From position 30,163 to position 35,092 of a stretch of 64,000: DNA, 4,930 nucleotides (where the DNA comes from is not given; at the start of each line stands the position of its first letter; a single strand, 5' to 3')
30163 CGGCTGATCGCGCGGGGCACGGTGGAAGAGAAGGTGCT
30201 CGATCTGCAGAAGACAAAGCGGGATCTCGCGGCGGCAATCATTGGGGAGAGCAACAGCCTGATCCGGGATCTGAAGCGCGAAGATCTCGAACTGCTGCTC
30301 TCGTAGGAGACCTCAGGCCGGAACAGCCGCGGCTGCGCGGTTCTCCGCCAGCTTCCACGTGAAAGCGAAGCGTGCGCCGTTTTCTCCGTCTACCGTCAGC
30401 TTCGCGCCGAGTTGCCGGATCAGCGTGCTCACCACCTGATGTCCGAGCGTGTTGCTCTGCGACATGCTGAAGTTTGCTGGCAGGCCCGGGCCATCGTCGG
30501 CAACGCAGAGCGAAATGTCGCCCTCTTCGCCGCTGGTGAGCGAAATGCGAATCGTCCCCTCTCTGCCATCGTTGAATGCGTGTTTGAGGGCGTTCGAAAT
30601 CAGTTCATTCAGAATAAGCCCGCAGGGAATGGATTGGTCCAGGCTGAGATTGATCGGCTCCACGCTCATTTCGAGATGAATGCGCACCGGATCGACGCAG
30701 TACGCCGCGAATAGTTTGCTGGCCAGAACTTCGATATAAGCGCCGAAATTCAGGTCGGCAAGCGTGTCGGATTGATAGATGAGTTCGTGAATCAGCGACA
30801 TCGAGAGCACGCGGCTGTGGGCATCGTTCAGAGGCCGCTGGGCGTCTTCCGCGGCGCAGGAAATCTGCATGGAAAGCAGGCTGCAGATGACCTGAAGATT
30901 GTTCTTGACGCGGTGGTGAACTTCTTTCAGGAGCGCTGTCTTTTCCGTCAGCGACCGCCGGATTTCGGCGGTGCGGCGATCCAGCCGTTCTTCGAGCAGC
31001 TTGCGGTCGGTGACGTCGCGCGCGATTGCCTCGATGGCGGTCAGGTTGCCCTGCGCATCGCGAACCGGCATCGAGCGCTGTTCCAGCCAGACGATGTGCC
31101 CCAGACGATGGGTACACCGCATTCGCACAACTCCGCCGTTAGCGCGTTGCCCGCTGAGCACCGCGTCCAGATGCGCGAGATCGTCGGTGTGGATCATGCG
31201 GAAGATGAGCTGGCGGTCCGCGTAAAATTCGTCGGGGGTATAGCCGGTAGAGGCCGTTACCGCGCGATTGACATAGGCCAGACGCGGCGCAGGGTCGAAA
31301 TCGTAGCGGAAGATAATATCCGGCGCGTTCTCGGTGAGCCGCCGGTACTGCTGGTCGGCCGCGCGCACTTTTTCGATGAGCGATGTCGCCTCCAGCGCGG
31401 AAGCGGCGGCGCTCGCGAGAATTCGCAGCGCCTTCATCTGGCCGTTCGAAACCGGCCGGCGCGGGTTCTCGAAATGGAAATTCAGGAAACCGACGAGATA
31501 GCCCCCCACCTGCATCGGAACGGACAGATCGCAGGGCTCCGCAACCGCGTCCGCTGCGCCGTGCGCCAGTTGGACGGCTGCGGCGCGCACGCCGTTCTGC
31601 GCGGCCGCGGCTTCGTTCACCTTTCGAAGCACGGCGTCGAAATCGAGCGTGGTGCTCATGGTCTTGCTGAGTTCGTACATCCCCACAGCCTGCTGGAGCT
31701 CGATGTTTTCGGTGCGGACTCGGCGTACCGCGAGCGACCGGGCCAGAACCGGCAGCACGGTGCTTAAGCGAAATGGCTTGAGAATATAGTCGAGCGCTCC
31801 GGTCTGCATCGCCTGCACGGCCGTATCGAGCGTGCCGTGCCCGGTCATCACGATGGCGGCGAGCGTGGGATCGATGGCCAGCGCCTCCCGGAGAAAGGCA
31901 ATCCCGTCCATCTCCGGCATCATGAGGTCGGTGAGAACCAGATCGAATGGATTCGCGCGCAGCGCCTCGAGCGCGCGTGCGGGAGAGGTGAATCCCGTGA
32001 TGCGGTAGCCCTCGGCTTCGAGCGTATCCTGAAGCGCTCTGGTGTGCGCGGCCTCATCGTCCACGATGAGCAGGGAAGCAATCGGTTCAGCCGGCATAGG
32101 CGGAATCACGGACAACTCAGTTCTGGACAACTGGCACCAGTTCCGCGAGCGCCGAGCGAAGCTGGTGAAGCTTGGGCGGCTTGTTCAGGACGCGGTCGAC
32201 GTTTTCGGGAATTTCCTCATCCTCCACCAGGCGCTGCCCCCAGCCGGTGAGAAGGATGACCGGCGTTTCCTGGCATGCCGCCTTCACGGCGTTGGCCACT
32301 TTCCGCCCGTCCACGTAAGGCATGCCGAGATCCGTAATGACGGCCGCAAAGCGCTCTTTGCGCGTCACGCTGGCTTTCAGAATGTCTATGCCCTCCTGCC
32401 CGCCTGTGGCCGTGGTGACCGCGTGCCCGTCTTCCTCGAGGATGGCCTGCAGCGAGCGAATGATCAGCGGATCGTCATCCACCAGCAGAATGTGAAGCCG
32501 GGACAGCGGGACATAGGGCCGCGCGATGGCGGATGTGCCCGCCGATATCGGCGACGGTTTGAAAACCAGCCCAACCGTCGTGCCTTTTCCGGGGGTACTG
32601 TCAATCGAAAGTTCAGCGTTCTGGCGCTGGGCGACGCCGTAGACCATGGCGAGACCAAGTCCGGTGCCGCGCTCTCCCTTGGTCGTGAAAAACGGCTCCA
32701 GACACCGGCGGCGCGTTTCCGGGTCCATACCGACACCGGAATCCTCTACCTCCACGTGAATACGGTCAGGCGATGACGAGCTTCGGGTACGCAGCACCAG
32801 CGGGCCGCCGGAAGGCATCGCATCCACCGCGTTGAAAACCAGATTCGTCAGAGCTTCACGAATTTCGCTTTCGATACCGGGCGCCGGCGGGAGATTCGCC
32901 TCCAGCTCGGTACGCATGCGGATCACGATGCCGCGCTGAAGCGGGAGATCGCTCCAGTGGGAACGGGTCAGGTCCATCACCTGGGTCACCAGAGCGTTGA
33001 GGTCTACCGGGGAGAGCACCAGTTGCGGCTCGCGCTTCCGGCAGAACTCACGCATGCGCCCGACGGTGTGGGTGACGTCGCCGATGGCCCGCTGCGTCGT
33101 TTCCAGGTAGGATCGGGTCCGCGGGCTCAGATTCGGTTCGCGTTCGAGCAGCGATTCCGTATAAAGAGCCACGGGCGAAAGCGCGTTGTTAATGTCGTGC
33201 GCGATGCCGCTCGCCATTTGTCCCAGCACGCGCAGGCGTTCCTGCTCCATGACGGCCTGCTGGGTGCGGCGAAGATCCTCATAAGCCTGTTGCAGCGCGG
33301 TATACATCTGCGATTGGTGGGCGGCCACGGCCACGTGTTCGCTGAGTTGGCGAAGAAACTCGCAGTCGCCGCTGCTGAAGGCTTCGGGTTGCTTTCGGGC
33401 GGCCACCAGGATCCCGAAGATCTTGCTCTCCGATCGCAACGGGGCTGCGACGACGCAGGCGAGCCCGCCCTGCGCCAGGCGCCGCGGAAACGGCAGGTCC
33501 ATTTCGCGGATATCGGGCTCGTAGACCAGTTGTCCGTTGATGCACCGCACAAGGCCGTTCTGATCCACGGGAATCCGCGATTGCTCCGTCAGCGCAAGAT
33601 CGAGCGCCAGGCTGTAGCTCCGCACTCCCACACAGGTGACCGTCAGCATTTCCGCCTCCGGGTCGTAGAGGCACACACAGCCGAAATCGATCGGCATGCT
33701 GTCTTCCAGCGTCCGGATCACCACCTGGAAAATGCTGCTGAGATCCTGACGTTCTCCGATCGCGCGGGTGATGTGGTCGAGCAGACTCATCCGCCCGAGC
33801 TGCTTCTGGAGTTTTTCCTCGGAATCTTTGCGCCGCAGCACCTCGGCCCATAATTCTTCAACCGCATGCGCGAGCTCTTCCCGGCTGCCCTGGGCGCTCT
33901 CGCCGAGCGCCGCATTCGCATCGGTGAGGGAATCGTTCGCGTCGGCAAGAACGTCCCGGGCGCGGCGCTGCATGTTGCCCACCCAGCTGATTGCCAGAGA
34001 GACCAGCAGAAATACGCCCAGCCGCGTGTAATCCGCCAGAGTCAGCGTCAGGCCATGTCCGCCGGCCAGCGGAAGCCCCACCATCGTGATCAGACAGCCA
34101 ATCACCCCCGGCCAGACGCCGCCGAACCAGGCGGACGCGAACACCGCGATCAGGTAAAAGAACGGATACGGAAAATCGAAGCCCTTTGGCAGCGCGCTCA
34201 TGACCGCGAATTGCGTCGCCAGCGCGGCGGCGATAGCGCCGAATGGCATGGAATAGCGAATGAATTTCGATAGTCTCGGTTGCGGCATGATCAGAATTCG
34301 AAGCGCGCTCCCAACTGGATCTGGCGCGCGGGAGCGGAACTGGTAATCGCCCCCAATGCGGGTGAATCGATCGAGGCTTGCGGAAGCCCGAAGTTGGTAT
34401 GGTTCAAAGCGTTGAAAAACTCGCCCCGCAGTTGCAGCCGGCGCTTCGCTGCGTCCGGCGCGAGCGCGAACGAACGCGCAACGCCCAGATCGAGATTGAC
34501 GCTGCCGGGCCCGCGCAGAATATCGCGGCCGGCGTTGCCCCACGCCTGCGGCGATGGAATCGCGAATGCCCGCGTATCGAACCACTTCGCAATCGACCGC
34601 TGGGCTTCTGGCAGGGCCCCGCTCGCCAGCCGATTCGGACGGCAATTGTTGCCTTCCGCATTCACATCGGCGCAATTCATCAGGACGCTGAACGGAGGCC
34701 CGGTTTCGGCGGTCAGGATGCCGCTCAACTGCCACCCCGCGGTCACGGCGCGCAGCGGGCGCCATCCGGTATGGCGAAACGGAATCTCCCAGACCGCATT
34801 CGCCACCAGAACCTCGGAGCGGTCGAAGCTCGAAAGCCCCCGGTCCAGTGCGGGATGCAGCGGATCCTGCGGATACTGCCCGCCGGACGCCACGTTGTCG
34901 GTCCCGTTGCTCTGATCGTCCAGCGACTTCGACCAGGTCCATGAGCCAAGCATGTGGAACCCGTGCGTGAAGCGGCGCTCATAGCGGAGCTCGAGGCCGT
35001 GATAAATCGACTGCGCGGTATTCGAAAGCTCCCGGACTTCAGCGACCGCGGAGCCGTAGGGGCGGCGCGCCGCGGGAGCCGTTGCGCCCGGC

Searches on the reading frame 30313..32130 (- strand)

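Call 48: search_protein_families(library=pfam, proteins=[window:30313-32130:-], max_evalue=0.001)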
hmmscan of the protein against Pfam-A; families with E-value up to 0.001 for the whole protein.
window:30313-32130:- (605 aa): 11 families
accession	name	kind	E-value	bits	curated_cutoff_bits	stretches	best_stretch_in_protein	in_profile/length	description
PF00072.30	Response_reg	-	1.2e-26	93.4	30.2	1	21-125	2-106/111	Response regulator receiver domain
PF07568.18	HisKA_2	-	1.4e-24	86.4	22.3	1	403-477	1-76/76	Histidine kinase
PF02518.31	HATPase_c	-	3.7e-11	43.9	26.4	1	504-595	7-110/111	Histidine kinase-, DNA gyrase B-, and HSP90-like ATPase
PF08447.18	PAS_3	-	1e-10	42.1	25.6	1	286-368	3-87/89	PAS fold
PF13581.12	HATPase_c_2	-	2.6e-07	31.1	27.4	1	498-549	27-77/127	Histidine kinase-like ATPase domain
PF00989.32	PAS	-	3.6e-07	30.6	22.6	1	261-373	2-113/113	PAS fold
PF07536.20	HWE_HK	-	1.5e-05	26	22.8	1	403-456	1-53/83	HWE histidine kinase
PF13426.13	PAS_9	-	5.3e-05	23.9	27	1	283-375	12-103/103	PAS domain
PF08448.16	PAS_4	-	6.5e-05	23.6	23.1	1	267-377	2-109/110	PAS fold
PF13185.12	GAF_2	-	0.00035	21.2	28.6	1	178-247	70-136/136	GAF domain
PF13188.13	PAS_8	-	0.00078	19.7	21.8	0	261-305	2-40/65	PAS domain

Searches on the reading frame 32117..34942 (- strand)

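Call 48: search_protein_families(library=pfam, proteins=[window:32117-34942:-], max_evalue=0.001)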
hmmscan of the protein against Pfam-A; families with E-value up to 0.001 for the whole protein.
window:32117-34942:- (941 aa): 9 families
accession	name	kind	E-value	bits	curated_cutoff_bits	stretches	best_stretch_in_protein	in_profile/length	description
PF02518.31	HATPase_c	-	3.9e-20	72.8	26.4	1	691-795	3-108/111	Histidine kinase-, DNA gyrase B-, and HSP90-like ATPase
PF00072.30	Response_reg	-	1.6e-16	60.9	30.2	1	818-932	1-110/111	Response regulator receiver domain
PF13185.12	GAF_2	-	4.4e-12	46.8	28.6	1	399-540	2-134/136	GAF domain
PF01590.32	GAF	-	3.1e-10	41.1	22.4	1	400-540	1-132/133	GAF domain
PF00512.31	HisKA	-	1.6e-08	34.9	26.9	1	573-636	2-63/66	His Kinase A (phospho-acceptor) domain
PF13581.12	HATPase_c_2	-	3.6e-07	30.7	27.4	1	694-790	36-123/127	Histidine kinase-like ATPase domain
PF13492.12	GAF_3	-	2.3e-05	25.2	27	1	494-540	80-126/129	GAF domain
PF13493.11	DUF4118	-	7.9e-05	22.8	28.4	1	236-330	7-102/107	Domain of unknown function (DUF4118)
PF23539.1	DUF7134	-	0.0004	20.5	27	1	229-329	51-154/155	Domain of unknown function (DUF7134)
